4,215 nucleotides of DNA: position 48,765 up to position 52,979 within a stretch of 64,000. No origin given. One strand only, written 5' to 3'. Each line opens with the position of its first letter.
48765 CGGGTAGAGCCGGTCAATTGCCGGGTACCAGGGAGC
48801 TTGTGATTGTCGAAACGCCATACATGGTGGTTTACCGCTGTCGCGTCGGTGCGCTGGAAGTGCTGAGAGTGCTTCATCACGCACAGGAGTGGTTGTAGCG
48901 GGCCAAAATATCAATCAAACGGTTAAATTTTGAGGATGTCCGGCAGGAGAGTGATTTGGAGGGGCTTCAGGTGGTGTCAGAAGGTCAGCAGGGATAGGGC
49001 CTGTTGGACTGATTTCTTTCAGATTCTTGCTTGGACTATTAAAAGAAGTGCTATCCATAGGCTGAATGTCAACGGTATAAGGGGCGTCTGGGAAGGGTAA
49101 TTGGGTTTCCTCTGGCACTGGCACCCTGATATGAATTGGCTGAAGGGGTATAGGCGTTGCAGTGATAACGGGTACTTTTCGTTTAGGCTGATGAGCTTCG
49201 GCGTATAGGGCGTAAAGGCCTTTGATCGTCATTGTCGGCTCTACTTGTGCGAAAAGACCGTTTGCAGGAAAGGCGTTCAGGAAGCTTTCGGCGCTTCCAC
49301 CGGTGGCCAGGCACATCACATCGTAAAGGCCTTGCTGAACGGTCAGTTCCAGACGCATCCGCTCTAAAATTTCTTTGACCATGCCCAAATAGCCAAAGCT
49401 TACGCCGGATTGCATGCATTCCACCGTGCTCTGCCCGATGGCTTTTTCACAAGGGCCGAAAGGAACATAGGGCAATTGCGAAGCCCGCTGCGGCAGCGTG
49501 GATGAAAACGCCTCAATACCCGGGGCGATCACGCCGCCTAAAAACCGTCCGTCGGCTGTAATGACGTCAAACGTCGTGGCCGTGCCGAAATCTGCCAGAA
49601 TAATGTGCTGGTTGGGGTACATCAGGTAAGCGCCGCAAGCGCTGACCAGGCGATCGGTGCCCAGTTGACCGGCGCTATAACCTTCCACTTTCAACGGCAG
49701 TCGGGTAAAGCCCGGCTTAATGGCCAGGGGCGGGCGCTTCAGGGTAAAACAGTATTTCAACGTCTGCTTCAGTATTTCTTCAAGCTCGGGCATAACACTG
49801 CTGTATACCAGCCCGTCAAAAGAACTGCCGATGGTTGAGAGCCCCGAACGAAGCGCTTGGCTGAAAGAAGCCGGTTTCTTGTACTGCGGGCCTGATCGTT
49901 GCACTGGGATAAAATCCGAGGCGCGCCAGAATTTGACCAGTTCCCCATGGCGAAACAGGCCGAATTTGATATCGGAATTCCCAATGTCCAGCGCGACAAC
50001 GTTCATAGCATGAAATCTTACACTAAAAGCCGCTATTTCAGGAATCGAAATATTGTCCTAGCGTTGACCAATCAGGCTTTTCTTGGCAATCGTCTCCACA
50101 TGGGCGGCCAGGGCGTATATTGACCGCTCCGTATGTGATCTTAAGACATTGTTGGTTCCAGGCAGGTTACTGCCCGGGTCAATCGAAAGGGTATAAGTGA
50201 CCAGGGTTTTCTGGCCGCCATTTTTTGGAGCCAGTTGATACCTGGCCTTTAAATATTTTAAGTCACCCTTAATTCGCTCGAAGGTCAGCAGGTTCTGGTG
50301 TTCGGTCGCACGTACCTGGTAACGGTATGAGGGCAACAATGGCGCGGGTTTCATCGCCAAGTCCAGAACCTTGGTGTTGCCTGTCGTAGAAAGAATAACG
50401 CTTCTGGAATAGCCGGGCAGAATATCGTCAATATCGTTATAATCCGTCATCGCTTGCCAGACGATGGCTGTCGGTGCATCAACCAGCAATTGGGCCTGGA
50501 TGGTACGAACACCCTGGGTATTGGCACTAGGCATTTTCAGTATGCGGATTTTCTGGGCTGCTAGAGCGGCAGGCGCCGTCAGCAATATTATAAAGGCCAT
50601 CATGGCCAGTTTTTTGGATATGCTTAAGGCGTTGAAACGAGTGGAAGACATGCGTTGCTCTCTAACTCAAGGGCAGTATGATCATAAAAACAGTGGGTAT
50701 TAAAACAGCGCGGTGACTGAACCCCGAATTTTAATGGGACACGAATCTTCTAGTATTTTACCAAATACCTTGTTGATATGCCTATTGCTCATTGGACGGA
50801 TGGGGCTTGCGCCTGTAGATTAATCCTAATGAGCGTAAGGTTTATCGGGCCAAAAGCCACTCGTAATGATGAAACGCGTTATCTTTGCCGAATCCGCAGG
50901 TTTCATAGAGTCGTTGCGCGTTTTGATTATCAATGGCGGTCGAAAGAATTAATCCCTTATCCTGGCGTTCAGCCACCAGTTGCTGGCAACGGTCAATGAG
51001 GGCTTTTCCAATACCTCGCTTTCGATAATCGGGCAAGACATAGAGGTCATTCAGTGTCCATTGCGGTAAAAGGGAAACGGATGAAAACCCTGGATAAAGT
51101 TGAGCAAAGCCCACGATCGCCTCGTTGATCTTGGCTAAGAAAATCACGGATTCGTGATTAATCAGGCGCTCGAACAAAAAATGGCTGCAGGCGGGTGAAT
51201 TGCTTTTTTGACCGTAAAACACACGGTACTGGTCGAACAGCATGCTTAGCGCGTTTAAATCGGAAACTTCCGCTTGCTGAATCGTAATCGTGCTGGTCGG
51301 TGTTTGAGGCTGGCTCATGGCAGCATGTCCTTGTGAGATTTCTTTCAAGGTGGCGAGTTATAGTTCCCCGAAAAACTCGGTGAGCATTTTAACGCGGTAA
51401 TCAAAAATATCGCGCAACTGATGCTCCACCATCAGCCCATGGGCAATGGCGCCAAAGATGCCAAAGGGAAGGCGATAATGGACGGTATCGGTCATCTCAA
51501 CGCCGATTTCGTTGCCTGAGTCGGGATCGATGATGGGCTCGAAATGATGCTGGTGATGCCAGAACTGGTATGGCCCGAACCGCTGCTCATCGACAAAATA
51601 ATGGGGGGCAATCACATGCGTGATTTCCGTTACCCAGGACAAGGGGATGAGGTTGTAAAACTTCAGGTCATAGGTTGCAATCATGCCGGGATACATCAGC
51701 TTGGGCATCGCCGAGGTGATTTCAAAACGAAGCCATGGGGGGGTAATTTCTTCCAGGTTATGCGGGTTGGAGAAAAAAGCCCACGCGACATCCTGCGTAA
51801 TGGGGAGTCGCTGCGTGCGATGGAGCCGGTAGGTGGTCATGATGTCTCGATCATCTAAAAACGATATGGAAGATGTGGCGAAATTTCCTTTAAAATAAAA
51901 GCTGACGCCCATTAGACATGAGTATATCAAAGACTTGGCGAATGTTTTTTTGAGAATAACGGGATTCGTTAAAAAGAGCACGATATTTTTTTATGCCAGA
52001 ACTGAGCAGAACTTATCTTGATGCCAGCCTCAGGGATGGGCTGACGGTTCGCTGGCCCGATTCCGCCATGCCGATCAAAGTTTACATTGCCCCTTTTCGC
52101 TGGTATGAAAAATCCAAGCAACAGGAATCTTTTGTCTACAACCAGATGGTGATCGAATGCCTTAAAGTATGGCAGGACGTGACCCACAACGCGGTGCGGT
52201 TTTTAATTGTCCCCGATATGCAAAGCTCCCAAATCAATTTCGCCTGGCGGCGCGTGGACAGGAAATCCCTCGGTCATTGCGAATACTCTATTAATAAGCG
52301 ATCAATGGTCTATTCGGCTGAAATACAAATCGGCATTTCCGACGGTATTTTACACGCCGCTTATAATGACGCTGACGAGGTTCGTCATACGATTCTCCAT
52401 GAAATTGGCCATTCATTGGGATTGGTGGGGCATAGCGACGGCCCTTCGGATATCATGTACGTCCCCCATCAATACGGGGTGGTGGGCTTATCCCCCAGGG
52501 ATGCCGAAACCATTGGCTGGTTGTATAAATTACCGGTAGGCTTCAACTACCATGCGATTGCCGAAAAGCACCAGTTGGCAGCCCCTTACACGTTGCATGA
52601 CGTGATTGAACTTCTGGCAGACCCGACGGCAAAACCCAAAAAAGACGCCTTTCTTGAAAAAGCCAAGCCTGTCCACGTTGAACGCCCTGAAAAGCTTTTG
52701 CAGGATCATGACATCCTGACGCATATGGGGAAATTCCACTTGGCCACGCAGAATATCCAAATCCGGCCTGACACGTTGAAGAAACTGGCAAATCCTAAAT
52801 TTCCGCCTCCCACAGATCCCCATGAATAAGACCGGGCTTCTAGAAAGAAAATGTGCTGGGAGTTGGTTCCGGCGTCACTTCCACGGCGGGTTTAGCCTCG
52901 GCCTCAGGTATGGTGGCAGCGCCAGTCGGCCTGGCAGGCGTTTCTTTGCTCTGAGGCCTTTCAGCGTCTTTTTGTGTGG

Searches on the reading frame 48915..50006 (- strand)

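Call 58: search_protein_families(library=pfam, proteins=[window:48915-50006:-], max_evalue=0.001)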
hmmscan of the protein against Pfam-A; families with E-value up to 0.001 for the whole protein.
window:48915-50006:- (363 aa): 1 family
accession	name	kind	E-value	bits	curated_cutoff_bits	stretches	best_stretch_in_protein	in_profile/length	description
PF03309.20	Pan_kinase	-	1.8e-46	159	24.7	1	4-216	2-205/205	Type III pantothenate kinase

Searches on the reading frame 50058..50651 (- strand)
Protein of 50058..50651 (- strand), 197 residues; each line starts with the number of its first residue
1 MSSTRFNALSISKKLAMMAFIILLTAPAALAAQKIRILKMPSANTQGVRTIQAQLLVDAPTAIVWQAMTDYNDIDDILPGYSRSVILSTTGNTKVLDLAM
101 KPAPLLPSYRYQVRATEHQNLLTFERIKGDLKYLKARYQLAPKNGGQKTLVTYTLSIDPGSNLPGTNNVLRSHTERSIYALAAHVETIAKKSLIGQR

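Call 59: search_protein_families(library=pfam, proteins=[window:50058-50651:-], max_evalue=0.001)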
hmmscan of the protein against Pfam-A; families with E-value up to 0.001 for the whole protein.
window:50058-50651:- (197 aa): 2 families
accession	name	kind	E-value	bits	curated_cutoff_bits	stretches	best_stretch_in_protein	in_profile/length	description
PF03364.25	Polyketide_cyc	-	3.5e-11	43.9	23.4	1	57-165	1-107/126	Polyketide cyclase / dehydrase and lipid transport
PF10604.15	Polyketide_cyc2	-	6.8e-09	36.6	27.4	1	51-186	4-142/142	Polyketide cyclase / dehydrase and lipid transport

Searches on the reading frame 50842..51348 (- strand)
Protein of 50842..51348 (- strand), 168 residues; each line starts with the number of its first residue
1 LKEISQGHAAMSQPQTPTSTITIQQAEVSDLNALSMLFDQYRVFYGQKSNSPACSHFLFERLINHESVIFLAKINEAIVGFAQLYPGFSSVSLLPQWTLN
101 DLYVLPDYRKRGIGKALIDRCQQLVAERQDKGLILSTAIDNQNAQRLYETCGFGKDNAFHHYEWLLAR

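Call 59: search_protein_families(library=pfam, proteins=[window:50842-51348:-], max_evalue=0.001)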
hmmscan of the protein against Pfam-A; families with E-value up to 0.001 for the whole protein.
window:50842-51348:- (168 aa): 6 families
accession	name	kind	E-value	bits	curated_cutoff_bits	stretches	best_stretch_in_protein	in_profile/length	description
PF00583.31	Acetyltransf_1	-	6.2e-19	68.8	20.7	1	51-153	17-116/116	Acetyltransferase (GNAT) family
PF13508.13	Acetyltransf_7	-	4.7e-16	59.4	27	1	67-153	3-82/84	Acetyltransferase (GNAT) domain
PF13673.13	Acetyltransf_10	-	1e-11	45.4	23.6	1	60-155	24-109/128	Acetyltransferase (GNAT) domain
PF08445.16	FR47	-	9.9e-09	35.5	22.1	1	99-164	24-85/86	FR47-like protein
PF13420.13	Acetyltransf_4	-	2.1e-05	25.1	24.3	1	23-160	1-141/155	Acetyltransferase (GNAT) domain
PF12568.14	PanZ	-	0.00077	19.4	22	0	52-153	23-120/128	Acetyltransferase (GNAT) domain, PanZ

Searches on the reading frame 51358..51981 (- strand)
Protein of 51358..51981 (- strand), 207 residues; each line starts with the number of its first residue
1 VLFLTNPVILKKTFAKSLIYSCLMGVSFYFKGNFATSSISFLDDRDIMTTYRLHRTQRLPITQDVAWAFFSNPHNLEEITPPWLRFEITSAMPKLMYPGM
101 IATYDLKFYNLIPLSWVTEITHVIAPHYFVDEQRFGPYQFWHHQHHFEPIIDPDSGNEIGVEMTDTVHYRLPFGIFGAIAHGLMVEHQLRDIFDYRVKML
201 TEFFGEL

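Call 59: search_protein_families(library=pfam, proteins=[window:51358-51981:-], max_evalue=0.001)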
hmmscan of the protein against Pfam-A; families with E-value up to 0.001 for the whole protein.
window:51358-51981:- (207 aa): 1 family
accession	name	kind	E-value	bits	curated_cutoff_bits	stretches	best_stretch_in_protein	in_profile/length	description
PF03364.25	Polyketide_cyc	-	0.00072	20.2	23.4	1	60-178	2-106/126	Polyketide cyclase / dehydrase and lipid transport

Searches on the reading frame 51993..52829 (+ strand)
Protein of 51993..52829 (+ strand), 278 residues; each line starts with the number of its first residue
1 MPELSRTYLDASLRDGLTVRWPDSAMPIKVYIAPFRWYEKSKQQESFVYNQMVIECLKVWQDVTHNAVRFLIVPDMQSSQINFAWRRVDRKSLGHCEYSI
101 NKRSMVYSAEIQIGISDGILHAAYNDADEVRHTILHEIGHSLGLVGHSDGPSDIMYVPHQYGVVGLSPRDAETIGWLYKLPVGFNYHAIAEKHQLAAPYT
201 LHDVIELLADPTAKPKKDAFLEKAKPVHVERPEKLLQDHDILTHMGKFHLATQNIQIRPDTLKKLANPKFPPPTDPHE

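Call 59: search_protein_families(library=pfam, proteins=[window:51993-52829:+], max_evalue=0.001)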
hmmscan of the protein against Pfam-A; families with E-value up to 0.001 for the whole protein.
window:51993-52829:+ (278 aa): 2 families
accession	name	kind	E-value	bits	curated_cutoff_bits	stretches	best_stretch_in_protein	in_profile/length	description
PF00413.30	Peptidase_M10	-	3e-08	34.1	24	1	44-178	18-158/159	Matrixin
PF10263.15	SprT-like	-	0.00077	19.7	25.6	0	77-143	17-74/108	SprT-like family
